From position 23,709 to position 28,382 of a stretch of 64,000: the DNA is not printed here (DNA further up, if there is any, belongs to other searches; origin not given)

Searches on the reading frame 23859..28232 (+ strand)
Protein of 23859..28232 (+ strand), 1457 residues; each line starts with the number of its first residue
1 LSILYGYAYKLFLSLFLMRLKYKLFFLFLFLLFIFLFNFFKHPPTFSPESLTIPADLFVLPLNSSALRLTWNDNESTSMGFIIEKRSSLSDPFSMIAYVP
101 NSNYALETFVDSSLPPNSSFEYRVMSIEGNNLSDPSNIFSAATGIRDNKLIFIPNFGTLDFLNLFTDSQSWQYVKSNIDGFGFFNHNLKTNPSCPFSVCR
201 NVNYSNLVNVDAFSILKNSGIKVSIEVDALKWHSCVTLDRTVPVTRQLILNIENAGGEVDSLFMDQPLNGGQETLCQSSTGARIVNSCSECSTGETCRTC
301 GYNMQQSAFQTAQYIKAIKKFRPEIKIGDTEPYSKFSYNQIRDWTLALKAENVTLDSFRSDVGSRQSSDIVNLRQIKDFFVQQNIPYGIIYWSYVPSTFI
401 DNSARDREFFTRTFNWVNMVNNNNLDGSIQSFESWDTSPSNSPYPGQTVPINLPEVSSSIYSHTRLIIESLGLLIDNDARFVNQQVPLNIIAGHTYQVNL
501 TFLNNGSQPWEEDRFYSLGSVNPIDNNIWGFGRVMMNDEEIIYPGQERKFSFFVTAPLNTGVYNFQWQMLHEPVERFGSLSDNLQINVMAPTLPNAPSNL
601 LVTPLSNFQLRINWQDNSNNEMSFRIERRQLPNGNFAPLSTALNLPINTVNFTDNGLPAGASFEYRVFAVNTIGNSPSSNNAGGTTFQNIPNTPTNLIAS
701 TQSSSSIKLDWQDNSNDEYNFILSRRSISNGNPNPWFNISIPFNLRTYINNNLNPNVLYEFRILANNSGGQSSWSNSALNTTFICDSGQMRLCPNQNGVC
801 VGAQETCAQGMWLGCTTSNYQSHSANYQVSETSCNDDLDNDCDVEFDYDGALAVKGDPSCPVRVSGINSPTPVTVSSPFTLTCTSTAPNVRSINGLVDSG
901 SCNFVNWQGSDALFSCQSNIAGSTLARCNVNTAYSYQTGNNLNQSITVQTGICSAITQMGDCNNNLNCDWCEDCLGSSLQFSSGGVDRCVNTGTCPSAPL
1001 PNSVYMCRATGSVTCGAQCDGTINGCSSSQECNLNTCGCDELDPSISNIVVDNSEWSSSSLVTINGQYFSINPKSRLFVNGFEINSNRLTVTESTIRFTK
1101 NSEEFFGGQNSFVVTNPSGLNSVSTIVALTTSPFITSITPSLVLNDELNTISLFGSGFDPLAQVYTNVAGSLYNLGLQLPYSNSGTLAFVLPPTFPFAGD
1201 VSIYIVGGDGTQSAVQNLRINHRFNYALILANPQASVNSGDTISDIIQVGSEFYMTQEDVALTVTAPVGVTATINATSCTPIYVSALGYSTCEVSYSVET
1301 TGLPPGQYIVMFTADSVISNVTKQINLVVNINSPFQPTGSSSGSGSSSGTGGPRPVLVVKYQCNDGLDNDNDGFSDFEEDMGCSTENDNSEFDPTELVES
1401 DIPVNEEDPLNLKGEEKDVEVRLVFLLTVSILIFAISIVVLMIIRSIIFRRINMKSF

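Call 9: search_protein_families(library=pfam, proteins=[window:23859-28232:+], max_evalue=0.01)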
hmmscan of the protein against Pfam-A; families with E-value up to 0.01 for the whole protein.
window:23859-28232:+ (1457 aa): 4 families
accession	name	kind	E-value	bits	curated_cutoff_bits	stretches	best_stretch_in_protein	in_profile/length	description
PF00041.27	fn3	-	4.7e-20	72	25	2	693-777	2-80/84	Fibronectin type III domain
PF16158.11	N_BRCA1_IG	-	0.00059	20.8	28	1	491-579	9-100/108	Ig-like domain from next to BRCA1 gene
PF25059.1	FN3_DSCAM-DSCAML_C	-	0.0018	19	39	0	711-773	13-72/89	DSCAM/DSCAML C-terminal Fn3-like domain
PF16656.11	Pur_ac_phosph_N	-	0.0088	17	30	0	700-775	8-89/93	Purple acid Phosphatase, N-terminal domain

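Call 47: search_protein_families(library=ncbifam, proteins=[window:23910-28232:+], max_evalue=0.1)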
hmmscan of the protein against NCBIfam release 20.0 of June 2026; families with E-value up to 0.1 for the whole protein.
window:23910-28232:+ (1440 aa): 2 families
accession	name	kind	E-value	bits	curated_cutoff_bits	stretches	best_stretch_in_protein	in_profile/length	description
NF033662.1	acid_disulf_rpt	repeat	0.00062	19.5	41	1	1343-1368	4-28/32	acidic double-disulfide repeat-containing protein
NF009952.0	PRK13417.1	equivalog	0.069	12.5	531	0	1244-1313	215-284/352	F0F1 ATP synthase subunit A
